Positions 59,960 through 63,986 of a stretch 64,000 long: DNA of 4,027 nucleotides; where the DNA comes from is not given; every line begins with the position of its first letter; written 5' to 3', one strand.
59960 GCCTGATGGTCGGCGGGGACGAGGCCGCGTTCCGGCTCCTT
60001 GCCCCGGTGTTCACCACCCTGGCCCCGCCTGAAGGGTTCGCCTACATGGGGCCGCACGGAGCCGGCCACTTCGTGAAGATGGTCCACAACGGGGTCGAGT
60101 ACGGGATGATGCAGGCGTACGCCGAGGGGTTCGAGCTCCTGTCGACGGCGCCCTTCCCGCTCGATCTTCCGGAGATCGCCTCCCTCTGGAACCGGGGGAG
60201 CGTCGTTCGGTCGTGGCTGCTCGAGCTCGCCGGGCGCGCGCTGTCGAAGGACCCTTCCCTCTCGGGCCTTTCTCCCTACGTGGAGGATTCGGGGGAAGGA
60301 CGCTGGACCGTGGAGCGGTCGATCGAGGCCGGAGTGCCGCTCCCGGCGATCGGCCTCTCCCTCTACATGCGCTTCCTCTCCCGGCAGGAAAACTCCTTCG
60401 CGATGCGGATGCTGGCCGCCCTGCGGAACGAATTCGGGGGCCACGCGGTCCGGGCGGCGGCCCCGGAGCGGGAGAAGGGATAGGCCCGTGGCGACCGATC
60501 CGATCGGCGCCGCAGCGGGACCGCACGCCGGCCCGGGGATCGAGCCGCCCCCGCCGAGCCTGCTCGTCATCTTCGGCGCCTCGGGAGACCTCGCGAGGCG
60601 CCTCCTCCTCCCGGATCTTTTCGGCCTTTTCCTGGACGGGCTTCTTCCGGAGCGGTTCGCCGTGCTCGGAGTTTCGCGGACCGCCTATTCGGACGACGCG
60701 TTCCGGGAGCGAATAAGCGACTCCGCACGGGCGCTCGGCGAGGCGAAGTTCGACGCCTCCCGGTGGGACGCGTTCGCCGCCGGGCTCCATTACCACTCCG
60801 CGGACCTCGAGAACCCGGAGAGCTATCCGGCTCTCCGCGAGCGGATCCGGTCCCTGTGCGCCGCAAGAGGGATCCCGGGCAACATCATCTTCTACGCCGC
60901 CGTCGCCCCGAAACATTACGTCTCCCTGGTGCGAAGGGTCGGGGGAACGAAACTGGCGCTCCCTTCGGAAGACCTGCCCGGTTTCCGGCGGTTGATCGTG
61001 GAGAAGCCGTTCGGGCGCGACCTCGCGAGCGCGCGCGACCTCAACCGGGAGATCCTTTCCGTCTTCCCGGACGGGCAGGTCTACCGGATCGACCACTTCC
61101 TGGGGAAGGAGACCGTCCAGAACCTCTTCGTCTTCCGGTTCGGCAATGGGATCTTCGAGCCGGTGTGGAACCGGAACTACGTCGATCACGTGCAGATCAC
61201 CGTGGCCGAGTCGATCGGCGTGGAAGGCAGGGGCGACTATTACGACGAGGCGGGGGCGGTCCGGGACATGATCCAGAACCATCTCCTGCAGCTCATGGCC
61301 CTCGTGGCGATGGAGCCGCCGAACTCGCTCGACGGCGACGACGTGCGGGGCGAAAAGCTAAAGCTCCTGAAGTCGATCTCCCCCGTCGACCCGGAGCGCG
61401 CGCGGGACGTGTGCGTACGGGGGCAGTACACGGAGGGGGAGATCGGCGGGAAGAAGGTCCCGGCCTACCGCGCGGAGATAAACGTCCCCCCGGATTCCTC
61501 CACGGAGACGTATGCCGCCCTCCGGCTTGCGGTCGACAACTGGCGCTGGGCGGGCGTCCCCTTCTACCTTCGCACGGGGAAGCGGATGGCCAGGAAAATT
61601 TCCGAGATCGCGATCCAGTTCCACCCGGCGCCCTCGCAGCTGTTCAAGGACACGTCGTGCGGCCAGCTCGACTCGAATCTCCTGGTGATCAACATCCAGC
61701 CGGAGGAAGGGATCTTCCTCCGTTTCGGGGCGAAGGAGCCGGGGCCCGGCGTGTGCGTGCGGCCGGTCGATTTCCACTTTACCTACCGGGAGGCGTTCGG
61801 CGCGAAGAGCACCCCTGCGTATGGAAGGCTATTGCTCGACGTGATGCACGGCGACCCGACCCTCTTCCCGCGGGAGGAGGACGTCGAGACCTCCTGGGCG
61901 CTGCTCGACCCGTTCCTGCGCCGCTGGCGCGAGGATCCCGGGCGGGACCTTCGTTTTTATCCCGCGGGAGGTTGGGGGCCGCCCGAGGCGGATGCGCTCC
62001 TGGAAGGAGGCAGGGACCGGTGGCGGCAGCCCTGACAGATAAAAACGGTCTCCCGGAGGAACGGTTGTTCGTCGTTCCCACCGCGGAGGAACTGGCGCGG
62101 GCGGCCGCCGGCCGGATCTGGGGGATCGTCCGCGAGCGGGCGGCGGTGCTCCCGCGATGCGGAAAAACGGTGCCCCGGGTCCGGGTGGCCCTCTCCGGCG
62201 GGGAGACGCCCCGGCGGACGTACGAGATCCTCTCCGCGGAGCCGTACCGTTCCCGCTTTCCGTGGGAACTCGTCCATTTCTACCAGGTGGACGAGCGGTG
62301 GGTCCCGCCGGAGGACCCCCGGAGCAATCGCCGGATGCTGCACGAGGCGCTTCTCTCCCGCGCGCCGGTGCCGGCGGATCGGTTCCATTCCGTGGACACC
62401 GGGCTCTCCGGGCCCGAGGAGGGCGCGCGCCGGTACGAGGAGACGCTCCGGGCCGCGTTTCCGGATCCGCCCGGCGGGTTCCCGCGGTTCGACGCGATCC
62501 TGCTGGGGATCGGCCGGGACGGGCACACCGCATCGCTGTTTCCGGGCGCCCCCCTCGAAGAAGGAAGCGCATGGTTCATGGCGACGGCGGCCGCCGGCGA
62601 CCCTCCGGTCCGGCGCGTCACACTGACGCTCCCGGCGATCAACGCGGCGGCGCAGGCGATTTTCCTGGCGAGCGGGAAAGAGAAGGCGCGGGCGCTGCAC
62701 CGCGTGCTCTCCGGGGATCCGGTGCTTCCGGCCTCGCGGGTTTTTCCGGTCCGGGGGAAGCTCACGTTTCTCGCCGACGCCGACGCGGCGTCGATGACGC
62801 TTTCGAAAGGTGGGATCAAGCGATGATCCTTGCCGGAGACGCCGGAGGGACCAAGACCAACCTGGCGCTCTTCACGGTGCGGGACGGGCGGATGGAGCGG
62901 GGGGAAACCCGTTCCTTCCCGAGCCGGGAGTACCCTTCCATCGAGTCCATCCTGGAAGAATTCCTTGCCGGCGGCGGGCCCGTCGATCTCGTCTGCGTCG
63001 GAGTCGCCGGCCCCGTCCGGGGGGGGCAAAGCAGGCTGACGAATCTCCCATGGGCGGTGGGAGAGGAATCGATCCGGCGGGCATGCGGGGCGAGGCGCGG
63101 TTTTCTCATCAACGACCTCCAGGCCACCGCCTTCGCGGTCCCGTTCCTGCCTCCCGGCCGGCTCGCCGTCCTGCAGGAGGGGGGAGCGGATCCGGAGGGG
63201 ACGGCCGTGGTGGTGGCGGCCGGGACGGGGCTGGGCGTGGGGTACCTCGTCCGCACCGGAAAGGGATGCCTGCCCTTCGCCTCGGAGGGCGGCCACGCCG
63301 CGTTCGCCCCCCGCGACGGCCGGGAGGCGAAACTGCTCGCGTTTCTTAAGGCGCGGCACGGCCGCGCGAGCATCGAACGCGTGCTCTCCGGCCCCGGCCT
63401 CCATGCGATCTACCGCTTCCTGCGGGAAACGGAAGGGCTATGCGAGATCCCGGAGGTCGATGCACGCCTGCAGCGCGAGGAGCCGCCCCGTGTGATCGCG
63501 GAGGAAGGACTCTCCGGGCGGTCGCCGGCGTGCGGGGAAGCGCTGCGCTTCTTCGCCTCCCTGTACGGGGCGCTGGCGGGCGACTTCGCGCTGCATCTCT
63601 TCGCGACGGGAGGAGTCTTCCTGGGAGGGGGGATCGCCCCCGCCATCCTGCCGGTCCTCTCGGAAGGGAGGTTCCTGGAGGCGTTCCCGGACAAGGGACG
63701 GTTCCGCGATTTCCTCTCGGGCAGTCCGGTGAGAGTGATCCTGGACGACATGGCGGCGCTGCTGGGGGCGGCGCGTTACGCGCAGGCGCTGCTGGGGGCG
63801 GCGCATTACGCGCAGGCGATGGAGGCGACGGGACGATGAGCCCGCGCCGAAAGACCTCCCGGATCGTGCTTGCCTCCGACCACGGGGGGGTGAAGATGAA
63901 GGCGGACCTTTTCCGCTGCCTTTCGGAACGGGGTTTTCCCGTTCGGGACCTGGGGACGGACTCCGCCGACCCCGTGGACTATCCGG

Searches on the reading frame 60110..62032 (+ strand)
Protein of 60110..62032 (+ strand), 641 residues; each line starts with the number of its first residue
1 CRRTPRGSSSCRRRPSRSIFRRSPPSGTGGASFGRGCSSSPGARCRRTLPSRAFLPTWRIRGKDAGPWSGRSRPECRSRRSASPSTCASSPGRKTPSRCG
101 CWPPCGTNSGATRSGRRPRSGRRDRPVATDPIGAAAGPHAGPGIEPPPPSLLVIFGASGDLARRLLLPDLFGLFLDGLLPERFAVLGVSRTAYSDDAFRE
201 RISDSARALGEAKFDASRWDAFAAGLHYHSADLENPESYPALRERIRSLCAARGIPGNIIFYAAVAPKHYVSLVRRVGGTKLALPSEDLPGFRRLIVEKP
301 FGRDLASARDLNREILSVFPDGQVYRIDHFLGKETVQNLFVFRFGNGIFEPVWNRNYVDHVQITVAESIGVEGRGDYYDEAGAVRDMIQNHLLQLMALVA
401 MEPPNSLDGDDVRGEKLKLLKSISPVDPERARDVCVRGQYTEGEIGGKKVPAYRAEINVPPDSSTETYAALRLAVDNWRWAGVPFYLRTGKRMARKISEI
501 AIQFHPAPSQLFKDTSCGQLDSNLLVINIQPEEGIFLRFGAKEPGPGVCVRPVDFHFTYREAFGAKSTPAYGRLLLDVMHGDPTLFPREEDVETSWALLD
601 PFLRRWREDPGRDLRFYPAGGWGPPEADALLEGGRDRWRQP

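Call 89: search_protein_families(library=pfam, proteins=[window:60110-62032:+], max_evalue=0.00001)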
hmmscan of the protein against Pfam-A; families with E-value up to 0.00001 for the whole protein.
window:60110-62032:+ (641 aa): 2 families
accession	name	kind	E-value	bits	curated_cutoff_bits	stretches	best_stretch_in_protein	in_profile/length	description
PF02781.21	G6PD_C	-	1.1e-120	402.6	27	1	341-639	2-296/296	Glucose-6-phosphate dehydrogenase, C-terminal domain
PF00479.28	G6PD_N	-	6.4e-55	187.1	22.1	1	153-338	1-183/183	Glucose-6-phosphate dehydrogenase, NAD binding domain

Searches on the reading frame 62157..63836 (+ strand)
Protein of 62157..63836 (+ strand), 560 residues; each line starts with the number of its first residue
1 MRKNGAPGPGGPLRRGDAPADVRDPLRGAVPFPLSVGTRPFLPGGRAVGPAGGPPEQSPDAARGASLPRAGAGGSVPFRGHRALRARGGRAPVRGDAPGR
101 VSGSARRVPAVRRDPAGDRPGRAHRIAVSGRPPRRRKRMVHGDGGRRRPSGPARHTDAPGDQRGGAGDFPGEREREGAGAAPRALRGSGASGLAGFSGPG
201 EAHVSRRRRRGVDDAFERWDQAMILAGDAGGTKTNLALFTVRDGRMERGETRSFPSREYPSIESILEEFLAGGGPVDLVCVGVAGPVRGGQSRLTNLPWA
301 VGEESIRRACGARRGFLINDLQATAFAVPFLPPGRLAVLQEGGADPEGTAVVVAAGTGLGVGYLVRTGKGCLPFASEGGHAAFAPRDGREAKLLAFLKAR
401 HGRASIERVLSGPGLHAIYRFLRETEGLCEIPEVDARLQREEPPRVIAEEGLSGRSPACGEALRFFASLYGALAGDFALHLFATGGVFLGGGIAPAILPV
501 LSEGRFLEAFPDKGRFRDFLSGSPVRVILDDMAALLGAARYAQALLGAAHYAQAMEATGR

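Call 89: search_protein_families(library=pfam, proteins=[window:62157-63836:+], max_evalue=0.00001)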
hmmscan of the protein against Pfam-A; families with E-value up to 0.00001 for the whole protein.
window:62157-63836:+ (560 aa): 1 family
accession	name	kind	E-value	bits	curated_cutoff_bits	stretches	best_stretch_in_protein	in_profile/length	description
PF02685.22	Glucokinase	-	7.5e-95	318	22.1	1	225-543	1-312/314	Glucokinase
